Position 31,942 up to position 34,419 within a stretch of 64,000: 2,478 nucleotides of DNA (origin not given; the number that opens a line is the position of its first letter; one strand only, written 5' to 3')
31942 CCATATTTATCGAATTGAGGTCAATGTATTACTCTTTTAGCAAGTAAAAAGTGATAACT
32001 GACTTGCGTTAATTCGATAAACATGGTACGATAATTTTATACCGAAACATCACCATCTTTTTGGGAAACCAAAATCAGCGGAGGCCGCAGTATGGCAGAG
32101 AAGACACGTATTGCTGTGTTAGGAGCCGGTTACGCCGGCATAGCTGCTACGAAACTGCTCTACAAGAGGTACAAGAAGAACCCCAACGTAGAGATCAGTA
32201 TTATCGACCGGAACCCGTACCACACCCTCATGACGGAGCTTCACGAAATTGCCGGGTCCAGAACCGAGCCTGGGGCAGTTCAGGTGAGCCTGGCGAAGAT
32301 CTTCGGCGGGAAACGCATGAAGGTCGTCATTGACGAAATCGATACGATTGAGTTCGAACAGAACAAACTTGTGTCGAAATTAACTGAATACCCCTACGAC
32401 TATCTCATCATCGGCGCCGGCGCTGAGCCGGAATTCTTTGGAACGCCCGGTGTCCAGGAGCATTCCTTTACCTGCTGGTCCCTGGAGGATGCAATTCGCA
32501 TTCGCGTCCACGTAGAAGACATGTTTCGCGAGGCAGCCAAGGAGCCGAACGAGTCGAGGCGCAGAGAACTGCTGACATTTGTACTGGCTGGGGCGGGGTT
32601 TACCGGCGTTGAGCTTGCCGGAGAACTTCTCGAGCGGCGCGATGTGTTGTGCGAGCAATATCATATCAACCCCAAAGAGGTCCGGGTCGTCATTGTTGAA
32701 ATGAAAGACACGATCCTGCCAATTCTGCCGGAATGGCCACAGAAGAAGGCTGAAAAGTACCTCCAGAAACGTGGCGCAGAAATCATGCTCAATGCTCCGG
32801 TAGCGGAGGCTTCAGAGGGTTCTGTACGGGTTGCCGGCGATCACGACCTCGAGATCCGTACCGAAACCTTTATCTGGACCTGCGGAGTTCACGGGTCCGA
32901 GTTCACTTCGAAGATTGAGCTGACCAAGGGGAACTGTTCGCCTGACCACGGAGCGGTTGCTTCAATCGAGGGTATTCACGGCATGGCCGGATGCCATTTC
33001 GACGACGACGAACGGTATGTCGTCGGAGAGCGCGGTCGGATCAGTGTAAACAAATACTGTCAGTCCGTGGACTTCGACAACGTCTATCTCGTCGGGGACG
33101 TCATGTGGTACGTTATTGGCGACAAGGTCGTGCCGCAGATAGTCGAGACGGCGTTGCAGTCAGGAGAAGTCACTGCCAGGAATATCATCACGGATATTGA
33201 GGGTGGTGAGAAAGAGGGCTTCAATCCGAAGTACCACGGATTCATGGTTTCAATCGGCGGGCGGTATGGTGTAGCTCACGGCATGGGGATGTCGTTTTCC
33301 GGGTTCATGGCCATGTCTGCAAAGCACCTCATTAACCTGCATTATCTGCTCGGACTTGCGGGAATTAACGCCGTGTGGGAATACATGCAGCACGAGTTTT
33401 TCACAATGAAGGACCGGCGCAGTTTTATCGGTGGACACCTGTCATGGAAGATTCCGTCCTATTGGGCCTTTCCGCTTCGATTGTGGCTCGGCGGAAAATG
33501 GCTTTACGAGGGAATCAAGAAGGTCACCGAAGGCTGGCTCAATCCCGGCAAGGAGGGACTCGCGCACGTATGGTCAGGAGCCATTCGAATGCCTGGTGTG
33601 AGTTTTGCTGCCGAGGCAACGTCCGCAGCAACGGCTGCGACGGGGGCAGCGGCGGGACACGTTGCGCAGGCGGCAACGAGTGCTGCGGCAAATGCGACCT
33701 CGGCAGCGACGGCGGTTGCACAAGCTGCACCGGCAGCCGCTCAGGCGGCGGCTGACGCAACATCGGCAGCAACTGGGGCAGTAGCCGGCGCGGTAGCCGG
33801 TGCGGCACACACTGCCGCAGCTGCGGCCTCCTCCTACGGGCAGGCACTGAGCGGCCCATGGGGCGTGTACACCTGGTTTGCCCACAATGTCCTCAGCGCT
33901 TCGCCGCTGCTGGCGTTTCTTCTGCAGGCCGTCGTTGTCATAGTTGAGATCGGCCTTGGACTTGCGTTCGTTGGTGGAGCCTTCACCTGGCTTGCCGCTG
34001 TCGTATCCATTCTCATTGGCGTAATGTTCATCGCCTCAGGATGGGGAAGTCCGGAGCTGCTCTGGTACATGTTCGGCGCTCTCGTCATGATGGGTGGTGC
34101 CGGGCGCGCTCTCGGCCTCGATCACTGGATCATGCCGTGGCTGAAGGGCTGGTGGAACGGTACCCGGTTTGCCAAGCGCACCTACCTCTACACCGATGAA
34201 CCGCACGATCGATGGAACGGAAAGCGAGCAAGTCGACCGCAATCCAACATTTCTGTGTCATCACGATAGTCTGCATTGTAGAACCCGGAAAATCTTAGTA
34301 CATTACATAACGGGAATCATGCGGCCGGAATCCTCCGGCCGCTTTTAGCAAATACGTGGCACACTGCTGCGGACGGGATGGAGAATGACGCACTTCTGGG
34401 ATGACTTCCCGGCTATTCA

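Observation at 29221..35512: FLEET-like flavinylation / electron-transfer locus with non-canonical parts in an apparent diderm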

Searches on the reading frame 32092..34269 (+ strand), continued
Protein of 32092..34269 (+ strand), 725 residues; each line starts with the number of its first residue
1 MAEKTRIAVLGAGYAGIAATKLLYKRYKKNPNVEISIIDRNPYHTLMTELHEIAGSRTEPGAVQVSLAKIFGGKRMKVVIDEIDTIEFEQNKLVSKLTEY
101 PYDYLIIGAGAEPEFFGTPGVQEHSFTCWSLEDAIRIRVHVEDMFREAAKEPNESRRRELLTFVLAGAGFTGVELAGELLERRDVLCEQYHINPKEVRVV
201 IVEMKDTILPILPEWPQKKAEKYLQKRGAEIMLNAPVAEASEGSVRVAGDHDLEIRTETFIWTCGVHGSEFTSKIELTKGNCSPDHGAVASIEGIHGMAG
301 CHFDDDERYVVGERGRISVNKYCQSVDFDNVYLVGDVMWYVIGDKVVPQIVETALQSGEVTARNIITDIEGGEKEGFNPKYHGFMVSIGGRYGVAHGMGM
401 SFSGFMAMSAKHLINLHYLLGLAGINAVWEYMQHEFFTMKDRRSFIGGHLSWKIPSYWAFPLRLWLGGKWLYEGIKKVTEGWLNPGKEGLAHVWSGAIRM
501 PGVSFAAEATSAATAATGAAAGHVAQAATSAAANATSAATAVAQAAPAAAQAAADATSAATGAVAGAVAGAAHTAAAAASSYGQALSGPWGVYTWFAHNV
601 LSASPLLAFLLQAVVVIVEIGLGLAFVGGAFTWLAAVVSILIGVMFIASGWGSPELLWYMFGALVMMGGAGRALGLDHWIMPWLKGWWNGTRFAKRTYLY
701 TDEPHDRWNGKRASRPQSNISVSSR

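Call 48: search_protein_families(library=pfam, alignment_id=A1, max_evalue=0.01)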
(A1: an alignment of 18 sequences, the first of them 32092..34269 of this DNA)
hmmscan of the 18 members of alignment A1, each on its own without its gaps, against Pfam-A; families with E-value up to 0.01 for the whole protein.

A. member 1, window:32092-34269:+ (725 aa): 3 families
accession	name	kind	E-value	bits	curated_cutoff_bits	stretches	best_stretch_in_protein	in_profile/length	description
PF07992.20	Pyr_redox_2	-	7.8e-29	101.4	26.1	2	6-283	2-258/291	Pyridine nucleotide-disulphide oxidoreductase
PF00070.33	Pyr_redox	-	1.6e-08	35.4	22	1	164-244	3-70/82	Pyridine nucleotide-disulphide oxidoreductase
PF13454.12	NAD_binding_9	-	0.0021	18.5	21.8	0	8-43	1-35/155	FAD-NAD(P)-binding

B. families by the number of members that match (of 18 scanned): 9 families
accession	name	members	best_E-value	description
PF07992.20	Pyr_redox_2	18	2.6e-40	Pyridine nucleotide-disulphide oxidoreductase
PF00070.33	Pyr_redox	18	1.4e-11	Pyridine nucleotide-disulphide oxidoreductase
PF13454.12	NAD_binding_9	18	1.8e-06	FAD-NAD(P)-binding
PF01266.30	DAO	7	5.9e-07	FAD dependent oxidoreductase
PF13450.12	NAD_binding_8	6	0.00019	NAD(P)-binding Rossmann-like domain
PF07681.17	DoxX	3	2.5e-05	DoxX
PF04173.18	DoxD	3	3.9e-05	TQO small subunit DoxD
PF21799.2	MurD-like_N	1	0.0043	Mur ligase MurD-like, N-terminal domain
PF07291.16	MauE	1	0.006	Methylamine utilisation protein MauE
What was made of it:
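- On DoxX/DoxD membrane domain (Pfam PF07681 / PF04173): Three of 18 homologues match DoxX (best 2.5e-5) and three match DoxD (best 3.9e-5) (call 48).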

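Call 59: search_solved_structures(query=window:32092-34269:+, max_evalue=0.001)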
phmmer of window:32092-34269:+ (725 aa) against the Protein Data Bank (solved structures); distinct sequences matched with E-value up to 0.001: 17.
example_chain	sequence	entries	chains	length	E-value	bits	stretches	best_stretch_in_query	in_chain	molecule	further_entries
4nwz_A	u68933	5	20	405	1.9e-62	214.8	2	4-274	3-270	FAD-dependent pyridine nucleotide-disulfide oxidoreductase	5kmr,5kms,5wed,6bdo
5kmq_A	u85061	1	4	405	1.6e-61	211.7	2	4-274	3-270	FAD-dependent pyridine nucleotide-disulfide oxidoreductase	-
5kmp_A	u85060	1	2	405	2.7e-61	210.9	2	4-274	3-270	FAD-dependent pyridine nucleotide-disulfide oxidoreductase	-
9pxk_C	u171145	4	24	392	3.3e-54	187.5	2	6-272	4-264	NADH dehydrogenase-like protein YjlD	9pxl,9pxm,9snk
5na1_A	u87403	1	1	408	1.9e-44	155.2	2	3-272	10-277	NADH dehydrogenase-like protein SAOUHSC_00878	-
5na4_A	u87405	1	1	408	8.6e-44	153.1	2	3-272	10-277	NADH dehydrogenase-like protein SAOUHSC_00878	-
9mqy_A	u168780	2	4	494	1.9e-36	128.8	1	3-271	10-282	NADH:ubiquinone reductase (non-electrogenic)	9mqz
4g9k_A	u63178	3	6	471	2.7e-13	52.2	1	98-259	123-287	Rotenone-insensitive NADH-ubiquinone oxidoreductase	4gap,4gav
5yjw_A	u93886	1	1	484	2.9e-13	52.1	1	98-259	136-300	Rotenone-insensitive NADH-ubiquinone oxidoreductase, mitochondrial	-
5yjy_A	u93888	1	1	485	2.9e-13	52.1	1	98-259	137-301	Rotenone-insensitive NADH-ubiquinone oxidoreductase, mitochondrial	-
5yjx_A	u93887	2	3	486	2.9e-13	52.1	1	98-259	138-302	Rotenone-insensitive NADH-ubiquinone oxidoreductase, mitochondrial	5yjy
4g6g_A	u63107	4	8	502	3.2e-13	52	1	98-259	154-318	Rotenone-insensitive NADH-ubiquinone oxidoreductase, mitochondrial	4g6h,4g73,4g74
5jwa_A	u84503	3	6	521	4.7e-08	34.9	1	84-213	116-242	NADH dehydrogenase, putative | Type II NADH:ubiquinone oxidoreductase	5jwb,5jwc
3hyv_A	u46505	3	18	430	7.1e-05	24.4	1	6-146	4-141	Sulfide-quinone reductase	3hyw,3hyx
9ift_A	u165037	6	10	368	0.00013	23.5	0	5-411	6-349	FSP1 (tetrapod ancestor)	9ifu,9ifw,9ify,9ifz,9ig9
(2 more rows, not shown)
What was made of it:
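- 32092..33408 (+): Ndh2 catalytic part: a type-II NADH dehydrogenase with a spirochaete-specific insert of about 35 aa (invariant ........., residues 293-301). PDB NDH-2 4nwz, 2e-62 (call 59).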

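Call 82: search_protein_families(library=pfam, proteins=[L011:8797-9894:+, L027:14186-15880:+, L022:956-1279:+, L011:7307-8026:-, L012:6241-7533:+, L014:7968-8978:+, L021:8975-9874:+, L007:17712-18413:+, L007:17041-17703:+, L006:1018-1974:-], max_evalue=0.001)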
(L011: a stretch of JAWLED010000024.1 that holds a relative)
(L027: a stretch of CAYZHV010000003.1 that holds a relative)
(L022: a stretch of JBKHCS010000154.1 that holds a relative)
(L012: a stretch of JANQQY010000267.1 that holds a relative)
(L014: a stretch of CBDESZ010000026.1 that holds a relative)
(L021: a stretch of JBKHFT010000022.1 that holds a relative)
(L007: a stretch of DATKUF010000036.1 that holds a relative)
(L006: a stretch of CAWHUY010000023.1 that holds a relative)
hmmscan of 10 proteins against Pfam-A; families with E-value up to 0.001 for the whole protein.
L011:8797-9894:+ (365 aa): 4 families
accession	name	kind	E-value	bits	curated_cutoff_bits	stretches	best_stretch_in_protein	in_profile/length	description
PF00990.26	GGDEF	-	8.4e-50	169.1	23.8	1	206-361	1-161/161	Diguanylate cyclase, GGDEF domain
PF00498.31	FHA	-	5.3e-21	75.3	20.7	1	79-142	1-67/67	FHA domain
PF16697.10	Yop-YscD_cpl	-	1.7e-15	57.5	33.2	1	70-149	11-91/94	Inner membrane component of T3SS, cytoplasmic domain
PF17853.6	GGDEF_2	-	5.2e-05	23.9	24.5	1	238-332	23-97/116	GGDEF-like domain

L027:14186-15880:+ (564 aa): 1 family
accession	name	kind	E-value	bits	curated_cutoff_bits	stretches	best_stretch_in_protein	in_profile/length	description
PF00501.34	AMP-binding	-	8.9e-81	272.1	29.9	1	33-405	2-384/384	AMP-binding enzyme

L022:956-1279:+ (107 aa): 1 family
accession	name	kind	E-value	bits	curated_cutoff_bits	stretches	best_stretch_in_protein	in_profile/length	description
PF03091.20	CutA1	-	1.1e-32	112.2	22.4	1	9-104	2-98/99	CutA1 divalent ion tolerance protein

L011:7307-8026:- (239 aa): 0 families

L012:6241-7533:+ (430 aa): 2 families
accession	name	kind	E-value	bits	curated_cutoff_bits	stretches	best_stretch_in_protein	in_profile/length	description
PF00924.24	MS_channel_2nd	-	2.2e-14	53.7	20.2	1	194-262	1-67/68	Mechanosensitive ion channel, beta-domain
PF21082.3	MS_channel_3rd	-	0.00039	21.2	21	0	342-405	24-86/88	Mechanosensitive ion channel MscS, C-terminal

L014:7968-8978:+ (336 aa): 1 family
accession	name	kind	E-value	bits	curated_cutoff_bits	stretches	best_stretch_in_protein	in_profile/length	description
PF01699.29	Na_Ca_ex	-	3.3e-60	202.8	24.9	2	190-331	3-150/151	Sodium/calcium exchanger protein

L021:8975-9874:+ (299 aa): 2 families
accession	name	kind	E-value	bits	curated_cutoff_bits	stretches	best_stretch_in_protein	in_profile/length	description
PF01545.26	Cation_efflux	-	1.8e-45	155.6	26.6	1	8-205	2-196/198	Cation efflux family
PF16916.11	ZT_dimer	-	6.7e-22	77.7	26.7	1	211-288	1-77/78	Dimerisation domain of Zinc Transporter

L007:17712-18413:+ (233 aa): 0 families

L007:17041-17703:+ (220 aa): 2 families
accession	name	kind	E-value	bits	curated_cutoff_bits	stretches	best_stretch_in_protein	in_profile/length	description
PF01694.28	Rhomboid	-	3.7e-30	105.5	22.6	1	63-206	3-140/143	Rhomboid domain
PF08551.15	DUF1751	-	1.7e-06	29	22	1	64-129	8-77/99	Eukaryotic integral membrane protein (DUF1751)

L006:1018-1974:- (318 aa): 1 family
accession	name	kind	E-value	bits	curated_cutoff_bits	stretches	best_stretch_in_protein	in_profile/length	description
PF01551.29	Peptidase_M23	-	1.2e-21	77.1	28.7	1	134-232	3-89/96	Peptidase family M23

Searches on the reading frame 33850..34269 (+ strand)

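Call 8: search_protein_families(library=pfam, proteins=[window:33850-34269:+], max_evalue=10)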
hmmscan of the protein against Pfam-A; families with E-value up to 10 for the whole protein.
window:33850-34269:+ (139 aa): 2 families
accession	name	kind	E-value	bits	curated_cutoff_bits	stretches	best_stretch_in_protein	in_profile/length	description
PF07681.17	DoxX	-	0.13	13.3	23.6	1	6-58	29-77/85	DoxX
PF16015.10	Promethin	-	1.2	9.4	27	1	10-72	34-94/106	Promethin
